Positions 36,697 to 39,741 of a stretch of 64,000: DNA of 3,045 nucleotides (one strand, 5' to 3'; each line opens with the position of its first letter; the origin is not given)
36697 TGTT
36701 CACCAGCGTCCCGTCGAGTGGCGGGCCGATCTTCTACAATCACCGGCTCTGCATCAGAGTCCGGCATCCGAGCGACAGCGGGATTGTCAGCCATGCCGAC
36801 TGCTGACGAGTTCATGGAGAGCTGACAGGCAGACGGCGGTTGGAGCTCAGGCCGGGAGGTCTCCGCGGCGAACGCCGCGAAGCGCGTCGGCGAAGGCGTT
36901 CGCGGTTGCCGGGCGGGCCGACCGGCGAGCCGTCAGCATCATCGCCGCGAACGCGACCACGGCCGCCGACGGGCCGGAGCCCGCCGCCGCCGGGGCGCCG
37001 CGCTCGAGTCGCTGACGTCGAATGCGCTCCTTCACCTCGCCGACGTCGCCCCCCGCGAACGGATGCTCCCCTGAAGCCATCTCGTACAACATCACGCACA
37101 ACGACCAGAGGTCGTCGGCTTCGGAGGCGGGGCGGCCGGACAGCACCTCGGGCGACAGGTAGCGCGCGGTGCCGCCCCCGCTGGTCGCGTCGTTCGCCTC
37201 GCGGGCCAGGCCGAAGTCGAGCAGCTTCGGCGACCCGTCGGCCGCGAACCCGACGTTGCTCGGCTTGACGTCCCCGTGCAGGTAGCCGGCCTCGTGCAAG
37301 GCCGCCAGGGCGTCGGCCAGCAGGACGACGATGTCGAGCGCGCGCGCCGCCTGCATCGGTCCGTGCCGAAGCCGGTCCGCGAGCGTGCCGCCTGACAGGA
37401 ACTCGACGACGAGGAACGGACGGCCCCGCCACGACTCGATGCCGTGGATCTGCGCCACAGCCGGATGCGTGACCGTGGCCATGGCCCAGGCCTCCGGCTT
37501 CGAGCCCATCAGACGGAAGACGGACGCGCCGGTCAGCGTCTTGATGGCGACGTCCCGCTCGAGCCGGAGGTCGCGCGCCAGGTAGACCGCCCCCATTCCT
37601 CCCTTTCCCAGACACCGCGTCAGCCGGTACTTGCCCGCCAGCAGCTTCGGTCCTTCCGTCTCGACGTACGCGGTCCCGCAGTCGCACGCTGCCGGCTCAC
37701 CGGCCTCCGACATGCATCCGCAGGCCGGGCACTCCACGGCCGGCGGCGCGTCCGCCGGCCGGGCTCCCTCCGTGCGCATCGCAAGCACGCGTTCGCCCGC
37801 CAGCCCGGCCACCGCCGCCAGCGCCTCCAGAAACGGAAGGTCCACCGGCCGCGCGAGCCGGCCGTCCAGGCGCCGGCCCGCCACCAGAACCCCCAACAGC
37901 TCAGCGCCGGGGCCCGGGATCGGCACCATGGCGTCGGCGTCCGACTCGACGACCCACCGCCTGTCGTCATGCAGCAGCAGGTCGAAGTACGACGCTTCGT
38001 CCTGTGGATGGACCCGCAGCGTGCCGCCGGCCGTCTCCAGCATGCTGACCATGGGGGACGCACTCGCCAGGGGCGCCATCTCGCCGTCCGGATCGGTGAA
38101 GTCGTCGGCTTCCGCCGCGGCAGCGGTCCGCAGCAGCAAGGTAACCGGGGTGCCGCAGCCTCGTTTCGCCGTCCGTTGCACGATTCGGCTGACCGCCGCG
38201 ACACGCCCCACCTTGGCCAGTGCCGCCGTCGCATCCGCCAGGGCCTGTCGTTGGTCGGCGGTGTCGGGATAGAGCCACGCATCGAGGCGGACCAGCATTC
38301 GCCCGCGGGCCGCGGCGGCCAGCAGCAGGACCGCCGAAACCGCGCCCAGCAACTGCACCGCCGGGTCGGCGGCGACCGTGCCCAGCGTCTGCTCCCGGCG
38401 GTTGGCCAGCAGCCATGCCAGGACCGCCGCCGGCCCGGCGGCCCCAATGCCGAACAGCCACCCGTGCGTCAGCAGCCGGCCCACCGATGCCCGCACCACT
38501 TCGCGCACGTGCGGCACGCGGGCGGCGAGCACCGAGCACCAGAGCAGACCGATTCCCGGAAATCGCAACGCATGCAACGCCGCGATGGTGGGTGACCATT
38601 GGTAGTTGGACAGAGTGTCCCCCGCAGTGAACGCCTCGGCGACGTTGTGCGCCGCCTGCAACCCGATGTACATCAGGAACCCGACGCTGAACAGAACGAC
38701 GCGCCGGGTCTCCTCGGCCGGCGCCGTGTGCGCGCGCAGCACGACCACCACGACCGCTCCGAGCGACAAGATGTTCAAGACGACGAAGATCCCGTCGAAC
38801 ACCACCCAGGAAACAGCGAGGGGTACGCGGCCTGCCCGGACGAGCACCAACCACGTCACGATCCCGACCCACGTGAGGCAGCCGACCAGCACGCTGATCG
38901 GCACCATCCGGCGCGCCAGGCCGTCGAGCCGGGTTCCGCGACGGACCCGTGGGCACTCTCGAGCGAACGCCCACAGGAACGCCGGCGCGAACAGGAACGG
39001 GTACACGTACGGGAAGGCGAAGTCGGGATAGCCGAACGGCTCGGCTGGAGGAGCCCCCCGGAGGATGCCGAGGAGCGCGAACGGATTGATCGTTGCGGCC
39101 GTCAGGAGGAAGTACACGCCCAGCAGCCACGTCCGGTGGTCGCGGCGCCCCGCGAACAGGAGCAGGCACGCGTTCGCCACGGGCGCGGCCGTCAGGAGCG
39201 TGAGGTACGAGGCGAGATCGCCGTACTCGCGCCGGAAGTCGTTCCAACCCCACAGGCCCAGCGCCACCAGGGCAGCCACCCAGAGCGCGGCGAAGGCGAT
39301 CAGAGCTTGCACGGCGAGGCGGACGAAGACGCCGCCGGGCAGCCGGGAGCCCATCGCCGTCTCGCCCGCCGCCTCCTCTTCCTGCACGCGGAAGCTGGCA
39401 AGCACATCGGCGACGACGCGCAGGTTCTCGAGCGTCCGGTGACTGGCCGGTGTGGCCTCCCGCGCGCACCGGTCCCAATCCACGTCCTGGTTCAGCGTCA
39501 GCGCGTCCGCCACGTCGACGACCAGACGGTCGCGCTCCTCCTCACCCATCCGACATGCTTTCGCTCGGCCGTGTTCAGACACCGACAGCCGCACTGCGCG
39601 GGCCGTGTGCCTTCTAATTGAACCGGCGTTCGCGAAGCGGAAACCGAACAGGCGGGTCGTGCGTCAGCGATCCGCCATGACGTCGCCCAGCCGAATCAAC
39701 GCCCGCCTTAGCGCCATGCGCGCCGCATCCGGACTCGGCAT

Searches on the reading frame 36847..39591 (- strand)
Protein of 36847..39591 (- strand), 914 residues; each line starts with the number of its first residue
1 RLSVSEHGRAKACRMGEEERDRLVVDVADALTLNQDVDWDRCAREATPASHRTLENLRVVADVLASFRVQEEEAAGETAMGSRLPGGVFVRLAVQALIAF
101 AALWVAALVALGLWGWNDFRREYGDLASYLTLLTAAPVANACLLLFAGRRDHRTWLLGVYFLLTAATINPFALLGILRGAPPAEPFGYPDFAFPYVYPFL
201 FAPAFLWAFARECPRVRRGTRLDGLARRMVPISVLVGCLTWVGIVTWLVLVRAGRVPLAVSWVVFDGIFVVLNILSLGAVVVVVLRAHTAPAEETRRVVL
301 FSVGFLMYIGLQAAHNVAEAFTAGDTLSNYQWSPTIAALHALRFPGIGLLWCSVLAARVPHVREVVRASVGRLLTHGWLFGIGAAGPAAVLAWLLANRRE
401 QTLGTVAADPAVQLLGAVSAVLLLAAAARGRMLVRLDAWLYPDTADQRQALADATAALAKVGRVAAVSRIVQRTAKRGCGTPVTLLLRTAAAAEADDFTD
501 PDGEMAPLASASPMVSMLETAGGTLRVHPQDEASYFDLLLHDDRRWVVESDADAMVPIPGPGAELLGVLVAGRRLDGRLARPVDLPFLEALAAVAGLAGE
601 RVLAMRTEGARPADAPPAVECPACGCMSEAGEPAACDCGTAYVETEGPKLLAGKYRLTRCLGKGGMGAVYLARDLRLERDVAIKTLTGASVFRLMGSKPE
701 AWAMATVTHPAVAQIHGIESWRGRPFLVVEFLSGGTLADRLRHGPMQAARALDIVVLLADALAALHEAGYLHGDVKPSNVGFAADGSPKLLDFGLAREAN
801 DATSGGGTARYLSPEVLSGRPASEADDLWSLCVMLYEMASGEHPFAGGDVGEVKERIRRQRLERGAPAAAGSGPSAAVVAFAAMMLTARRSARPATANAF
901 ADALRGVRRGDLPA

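Call 100: search_protein_families(library=pfam, proteins=[window:36847-39591:-], max_evalue=0.0001)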
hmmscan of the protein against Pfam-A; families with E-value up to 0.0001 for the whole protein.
window:36847-39591:- (914 aa): 2 families
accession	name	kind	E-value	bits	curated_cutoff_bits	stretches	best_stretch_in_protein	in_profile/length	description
PF00069.31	Pkinase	-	3.7e-38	131.9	31.7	1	655-900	1-258/263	Protein kinase domain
PF07714.23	PK_Tyr_Ser-Thr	-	3.3e-26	92.6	23.1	1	657-860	3-220/258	Protein tyrosine and serine/threonine kinase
